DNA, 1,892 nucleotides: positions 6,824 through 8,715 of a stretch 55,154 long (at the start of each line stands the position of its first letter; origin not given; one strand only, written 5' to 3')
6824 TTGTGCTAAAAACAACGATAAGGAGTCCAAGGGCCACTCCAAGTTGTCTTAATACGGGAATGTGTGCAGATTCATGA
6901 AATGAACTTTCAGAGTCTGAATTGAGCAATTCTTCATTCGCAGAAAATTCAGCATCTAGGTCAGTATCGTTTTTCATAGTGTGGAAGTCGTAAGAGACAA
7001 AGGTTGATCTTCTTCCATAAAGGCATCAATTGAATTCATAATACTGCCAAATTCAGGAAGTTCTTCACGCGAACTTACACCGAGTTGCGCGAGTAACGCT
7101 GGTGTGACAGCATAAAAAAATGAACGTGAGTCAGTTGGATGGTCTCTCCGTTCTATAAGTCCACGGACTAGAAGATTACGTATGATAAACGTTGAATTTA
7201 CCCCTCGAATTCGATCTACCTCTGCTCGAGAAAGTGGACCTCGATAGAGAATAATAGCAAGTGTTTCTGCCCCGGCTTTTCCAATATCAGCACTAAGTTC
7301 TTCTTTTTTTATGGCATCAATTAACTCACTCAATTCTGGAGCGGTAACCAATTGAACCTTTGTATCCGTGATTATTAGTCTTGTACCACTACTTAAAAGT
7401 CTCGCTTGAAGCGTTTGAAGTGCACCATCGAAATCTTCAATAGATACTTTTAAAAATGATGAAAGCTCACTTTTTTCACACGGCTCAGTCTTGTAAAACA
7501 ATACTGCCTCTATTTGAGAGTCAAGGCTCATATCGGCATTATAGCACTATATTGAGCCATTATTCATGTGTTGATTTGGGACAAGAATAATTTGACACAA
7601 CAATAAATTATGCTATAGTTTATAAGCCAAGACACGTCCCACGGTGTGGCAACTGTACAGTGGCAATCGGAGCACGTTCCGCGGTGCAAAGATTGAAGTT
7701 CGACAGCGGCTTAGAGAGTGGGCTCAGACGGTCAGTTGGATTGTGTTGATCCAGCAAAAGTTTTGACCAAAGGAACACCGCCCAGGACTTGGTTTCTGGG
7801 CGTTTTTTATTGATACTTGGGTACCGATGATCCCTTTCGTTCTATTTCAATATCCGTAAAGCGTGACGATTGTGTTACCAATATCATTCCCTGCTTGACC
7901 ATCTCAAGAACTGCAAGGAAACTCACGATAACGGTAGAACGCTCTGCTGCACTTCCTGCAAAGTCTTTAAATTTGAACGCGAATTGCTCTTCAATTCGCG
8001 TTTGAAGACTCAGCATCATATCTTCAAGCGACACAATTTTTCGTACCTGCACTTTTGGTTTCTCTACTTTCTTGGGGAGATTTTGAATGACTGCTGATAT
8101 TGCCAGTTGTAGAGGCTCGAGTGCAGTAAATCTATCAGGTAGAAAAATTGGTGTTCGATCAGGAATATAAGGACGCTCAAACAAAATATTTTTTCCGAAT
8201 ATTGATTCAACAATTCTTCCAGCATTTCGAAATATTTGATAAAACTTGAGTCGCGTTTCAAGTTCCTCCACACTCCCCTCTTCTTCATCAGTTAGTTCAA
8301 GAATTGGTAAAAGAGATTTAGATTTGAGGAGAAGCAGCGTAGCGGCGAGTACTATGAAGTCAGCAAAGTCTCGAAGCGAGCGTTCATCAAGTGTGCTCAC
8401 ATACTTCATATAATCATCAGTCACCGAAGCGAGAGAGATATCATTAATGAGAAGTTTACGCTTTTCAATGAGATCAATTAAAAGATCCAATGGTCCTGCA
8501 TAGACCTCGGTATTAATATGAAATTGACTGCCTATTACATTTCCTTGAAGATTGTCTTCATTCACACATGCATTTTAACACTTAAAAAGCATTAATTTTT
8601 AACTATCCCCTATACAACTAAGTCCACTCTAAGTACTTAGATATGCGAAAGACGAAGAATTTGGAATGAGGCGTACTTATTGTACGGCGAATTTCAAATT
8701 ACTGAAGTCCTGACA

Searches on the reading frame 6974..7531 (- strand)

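Call 69: search_protein_families(library=pfam, proteins=[window:6974-7531:-], max_evalue=0.001)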
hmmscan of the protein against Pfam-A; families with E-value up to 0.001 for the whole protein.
window:6974-7531:- (185 aa): 1 family
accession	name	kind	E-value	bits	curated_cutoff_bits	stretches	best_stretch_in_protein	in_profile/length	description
PF04079.22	SMC_ScpB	-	1.5e-35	122.6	27.4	1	6-160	2-159/160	Segregation and condensation complex subunit ScpB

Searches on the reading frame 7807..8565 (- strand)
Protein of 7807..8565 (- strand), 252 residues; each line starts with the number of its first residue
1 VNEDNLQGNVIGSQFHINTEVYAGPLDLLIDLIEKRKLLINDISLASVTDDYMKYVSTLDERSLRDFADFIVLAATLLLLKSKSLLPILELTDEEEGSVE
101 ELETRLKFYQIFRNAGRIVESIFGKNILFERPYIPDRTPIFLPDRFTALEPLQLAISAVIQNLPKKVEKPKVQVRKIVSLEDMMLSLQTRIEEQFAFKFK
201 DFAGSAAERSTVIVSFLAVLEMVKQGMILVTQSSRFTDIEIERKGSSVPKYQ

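Call 69: search_protein_families(library=pfam, proteins=[window:7807-8565:-], max_evalue=0.001)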
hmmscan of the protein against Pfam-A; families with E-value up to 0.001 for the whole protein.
window:7807-8565:- (252 aa): 1 family
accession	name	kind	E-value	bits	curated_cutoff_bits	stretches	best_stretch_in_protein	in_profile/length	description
PF02616.19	SMC_ScpA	-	2.3e-19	70.8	24.6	2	32-105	1-75/232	Segregation and condensation protein ScpA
